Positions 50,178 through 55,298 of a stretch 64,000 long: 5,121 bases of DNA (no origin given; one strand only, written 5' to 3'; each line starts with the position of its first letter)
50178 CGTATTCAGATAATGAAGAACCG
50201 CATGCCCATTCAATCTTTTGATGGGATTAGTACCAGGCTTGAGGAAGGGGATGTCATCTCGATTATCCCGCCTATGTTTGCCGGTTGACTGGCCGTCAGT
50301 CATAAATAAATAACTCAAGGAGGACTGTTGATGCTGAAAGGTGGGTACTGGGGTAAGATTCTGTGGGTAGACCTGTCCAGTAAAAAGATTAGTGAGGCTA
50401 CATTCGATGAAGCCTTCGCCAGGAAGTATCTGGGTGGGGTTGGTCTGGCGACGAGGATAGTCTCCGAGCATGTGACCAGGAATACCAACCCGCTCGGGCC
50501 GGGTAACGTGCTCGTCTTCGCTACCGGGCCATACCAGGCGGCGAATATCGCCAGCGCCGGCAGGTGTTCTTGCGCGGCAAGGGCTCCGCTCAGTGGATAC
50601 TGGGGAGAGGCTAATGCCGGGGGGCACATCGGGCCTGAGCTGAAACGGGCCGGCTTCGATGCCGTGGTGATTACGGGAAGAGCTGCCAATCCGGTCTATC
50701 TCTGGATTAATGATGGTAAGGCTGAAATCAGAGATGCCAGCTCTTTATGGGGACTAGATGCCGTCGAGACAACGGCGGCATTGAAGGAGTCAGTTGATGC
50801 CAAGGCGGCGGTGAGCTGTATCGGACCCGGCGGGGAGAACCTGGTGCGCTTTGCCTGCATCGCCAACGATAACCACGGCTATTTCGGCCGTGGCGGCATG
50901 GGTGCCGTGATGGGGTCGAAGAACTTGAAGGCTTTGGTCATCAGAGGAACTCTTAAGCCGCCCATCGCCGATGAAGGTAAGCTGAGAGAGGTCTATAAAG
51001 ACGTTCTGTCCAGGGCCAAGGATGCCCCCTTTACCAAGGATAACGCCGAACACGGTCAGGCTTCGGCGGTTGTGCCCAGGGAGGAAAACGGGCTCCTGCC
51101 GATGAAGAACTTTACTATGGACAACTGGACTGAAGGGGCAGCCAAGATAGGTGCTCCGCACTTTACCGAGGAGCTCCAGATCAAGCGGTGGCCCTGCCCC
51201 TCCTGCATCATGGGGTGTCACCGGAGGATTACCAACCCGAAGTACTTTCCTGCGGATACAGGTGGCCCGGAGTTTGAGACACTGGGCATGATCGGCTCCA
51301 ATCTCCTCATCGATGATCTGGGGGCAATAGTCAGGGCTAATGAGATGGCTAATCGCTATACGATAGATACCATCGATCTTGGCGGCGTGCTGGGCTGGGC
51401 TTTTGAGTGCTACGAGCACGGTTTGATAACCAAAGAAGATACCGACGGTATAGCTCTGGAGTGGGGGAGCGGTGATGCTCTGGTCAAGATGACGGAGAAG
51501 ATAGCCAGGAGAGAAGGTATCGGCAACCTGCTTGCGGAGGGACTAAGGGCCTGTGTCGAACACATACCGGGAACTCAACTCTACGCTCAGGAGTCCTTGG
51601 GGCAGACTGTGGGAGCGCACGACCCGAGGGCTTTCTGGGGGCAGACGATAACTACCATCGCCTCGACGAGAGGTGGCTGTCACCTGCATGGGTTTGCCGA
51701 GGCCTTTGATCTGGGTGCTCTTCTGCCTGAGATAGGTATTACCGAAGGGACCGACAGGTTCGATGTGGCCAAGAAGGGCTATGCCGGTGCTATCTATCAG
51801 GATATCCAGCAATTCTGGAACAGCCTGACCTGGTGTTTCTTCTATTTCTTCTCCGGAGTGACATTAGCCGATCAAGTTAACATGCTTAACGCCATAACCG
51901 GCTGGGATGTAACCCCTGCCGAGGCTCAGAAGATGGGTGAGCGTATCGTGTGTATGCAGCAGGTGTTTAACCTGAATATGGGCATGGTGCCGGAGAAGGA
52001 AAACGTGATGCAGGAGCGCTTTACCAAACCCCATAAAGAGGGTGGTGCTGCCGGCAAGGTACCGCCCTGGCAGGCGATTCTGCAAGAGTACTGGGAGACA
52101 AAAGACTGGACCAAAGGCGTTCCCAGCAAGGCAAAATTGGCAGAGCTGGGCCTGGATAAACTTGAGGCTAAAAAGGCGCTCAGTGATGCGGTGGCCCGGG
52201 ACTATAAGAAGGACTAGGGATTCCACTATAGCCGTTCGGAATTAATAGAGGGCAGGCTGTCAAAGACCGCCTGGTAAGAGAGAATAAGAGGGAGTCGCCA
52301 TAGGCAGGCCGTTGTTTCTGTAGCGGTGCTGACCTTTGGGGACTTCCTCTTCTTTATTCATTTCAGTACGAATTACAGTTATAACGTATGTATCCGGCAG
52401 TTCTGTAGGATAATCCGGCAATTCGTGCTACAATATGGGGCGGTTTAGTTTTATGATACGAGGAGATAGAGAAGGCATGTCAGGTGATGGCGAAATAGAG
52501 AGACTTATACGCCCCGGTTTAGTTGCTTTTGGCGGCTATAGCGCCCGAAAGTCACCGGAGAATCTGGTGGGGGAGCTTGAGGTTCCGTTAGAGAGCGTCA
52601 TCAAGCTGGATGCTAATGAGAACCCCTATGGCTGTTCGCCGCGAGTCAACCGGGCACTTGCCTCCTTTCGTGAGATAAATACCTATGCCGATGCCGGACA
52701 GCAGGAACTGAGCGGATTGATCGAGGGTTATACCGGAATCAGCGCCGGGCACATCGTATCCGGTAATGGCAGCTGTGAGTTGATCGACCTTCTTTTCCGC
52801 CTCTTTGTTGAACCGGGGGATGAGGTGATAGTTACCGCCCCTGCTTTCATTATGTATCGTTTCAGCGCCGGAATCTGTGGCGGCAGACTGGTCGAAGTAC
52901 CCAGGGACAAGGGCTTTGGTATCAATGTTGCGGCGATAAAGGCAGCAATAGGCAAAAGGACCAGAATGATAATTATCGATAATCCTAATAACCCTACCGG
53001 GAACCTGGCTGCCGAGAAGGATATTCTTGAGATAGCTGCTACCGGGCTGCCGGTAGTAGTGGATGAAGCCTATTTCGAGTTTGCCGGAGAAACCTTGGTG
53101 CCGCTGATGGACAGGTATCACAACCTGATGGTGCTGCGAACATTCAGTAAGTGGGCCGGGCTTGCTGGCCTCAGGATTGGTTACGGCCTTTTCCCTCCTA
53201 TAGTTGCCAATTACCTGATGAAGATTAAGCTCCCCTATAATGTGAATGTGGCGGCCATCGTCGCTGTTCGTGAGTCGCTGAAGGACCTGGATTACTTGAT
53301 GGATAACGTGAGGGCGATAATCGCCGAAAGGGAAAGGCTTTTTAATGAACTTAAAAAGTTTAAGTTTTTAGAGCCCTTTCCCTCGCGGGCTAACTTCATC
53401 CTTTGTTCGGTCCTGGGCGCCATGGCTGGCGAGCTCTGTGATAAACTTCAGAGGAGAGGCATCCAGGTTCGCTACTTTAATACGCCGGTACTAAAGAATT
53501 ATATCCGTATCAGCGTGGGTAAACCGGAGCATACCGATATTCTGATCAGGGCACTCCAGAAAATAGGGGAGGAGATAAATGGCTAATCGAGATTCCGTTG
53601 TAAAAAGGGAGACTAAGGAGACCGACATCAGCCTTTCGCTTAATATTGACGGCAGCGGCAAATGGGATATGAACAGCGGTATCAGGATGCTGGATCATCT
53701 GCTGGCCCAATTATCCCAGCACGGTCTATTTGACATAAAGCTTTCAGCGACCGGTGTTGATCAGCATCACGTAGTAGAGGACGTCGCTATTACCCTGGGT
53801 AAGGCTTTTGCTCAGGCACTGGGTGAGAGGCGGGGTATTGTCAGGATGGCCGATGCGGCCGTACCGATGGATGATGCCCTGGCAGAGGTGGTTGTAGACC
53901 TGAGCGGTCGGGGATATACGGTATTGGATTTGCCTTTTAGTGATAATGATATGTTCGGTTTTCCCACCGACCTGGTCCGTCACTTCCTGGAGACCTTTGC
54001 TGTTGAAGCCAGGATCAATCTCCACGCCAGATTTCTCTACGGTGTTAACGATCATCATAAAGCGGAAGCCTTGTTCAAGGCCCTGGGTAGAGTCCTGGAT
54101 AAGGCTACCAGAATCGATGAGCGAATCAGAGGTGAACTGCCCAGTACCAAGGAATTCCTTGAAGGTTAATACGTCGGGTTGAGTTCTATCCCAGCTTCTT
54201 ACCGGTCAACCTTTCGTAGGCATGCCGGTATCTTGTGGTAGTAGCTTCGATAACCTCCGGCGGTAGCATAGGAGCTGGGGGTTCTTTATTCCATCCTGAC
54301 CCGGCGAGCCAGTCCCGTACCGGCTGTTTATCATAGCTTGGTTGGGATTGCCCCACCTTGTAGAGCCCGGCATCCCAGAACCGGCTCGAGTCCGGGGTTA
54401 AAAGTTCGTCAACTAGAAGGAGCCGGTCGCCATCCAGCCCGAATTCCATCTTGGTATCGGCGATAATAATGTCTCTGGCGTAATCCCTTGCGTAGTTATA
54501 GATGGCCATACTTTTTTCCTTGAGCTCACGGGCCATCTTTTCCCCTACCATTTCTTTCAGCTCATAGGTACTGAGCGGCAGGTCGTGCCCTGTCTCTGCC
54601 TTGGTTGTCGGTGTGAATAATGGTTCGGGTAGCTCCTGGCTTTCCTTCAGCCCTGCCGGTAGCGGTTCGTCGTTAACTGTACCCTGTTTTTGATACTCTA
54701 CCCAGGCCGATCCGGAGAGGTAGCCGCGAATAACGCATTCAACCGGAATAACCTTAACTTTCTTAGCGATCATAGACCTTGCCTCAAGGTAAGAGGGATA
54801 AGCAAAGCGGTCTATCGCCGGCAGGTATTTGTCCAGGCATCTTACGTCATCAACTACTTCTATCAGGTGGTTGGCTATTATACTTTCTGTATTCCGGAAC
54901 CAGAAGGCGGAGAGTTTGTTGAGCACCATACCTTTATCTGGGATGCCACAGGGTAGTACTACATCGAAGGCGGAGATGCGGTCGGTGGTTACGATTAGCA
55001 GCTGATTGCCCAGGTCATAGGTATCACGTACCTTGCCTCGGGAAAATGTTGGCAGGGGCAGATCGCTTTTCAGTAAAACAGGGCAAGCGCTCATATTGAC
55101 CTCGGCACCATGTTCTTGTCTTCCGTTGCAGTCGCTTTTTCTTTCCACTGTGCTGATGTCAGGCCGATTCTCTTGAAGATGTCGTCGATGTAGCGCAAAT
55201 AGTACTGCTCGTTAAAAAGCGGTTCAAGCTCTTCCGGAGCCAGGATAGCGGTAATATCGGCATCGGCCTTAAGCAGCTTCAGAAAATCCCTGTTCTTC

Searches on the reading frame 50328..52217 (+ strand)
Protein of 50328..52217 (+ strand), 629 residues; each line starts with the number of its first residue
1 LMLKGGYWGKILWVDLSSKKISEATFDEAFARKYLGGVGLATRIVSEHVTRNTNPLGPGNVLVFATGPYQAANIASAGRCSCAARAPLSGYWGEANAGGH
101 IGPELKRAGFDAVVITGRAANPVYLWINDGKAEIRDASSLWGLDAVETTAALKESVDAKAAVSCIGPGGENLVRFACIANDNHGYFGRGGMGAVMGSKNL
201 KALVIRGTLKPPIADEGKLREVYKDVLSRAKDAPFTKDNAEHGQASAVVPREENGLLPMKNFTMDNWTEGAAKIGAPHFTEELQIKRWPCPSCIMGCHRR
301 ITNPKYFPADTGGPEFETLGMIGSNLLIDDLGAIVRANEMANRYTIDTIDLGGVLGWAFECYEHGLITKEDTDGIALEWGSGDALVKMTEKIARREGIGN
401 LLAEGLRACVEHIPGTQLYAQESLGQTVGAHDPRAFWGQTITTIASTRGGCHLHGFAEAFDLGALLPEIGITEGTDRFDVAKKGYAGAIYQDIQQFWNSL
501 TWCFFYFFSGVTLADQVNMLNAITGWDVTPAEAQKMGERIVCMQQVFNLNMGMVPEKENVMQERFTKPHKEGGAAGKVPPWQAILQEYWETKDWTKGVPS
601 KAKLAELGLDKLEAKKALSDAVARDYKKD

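Call 49: search_protein_families(library=pfam, proteins=[window:50328-52217:+], max_evalue=0.00001)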
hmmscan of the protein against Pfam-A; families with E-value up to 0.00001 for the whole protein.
window:50328-52217:+ (629 aa): 2 families
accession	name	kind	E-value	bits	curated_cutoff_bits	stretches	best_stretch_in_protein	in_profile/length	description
PF01314.23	AFOR_C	-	5.3e-101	339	27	1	222-609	2-385/385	Aldehyde ferredoxin oxidoreductase, domains 2 & 3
PF02730.20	AFOR_N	-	2.5e-77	259.6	29.8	1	9-208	1-199/199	Aldehyde ferredoxin oxidoreductase, N-terminal domain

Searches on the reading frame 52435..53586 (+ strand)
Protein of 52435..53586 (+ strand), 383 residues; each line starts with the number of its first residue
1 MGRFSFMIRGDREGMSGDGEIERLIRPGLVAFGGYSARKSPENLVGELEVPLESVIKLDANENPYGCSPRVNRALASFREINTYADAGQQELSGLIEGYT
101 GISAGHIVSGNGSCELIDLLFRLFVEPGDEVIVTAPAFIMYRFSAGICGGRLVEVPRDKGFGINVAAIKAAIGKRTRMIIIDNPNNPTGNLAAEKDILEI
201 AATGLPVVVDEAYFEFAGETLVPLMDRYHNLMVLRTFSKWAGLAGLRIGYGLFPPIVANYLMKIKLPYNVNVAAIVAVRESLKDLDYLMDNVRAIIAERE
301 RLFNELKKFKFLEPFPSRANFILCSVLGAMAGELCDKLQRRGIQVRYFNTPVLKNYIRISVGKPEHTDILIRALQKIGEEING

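Call 49: search_protein_families(library=pfam, proteins=[window:52435-53586:+], max_evalue=0.00001)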
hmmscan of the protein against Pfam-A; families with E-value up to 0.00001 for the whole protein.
window:52435-53586:+ (383 aa): 2 families
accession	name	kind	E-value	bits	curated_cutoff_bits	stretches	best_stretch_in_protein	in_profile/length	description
PF00155.27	Aminotran_1_2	-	9.5e-58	196.5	19.7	1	54-374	2-361/361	Aminotransferase class I and II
PF01041.23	DegT_DnrJ_EryC1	-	8.8e-07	28.9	19.8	0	107-212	43-147/360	DegT/DnrJ/EryC1/StrS aminotransferase family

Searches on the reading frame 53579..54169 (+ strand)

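Call 49: search_protein_families(library=pfam, proteins=[window:53579-54169:+], max_evalue=0.00001)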
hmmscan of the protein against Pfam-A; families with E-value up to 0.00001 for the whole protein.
window:53579-54169:+ (196 aa): 1 family
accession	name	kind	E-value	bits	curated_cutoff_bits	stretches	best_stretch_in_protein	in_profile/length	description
PF00475.24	IGPD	-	2.3e-52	177.4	27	1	34-173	2-144/144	Imidazoleglycerol-phosphate dehydratase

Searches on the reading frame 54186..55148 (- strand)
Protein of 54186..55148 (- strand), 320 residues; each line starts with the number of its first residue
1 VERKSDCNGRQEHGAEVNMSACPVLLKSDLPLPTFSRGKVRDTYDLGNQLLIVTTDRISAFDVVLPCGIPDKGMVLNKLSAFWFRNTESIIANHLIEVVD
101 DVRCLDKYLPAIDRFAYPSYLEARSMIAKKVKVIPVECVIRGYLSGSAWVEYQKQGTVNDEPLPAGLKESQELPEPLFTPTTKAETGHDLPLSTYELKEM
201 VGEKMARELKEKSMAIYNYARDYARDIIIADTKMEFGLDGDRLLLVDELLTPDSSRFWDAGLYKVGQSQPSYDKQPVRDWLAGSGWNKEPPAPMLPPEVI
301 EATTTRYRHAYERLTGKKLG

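Call 49: search_protein_families(library=pfam, proteins=[window:54186-55148:-], max_evalue=0.00001)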
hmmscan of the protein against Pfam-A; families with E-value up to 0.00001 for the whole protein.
window:54186-55148:- (320 aa): 1 family
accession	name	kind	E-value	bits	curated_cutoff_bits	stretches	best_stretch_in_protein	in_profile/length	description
PF01259.24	SAICAR_synt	-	1.5e-70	238.1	20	1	35-290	2-230/233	SAICAR synthetase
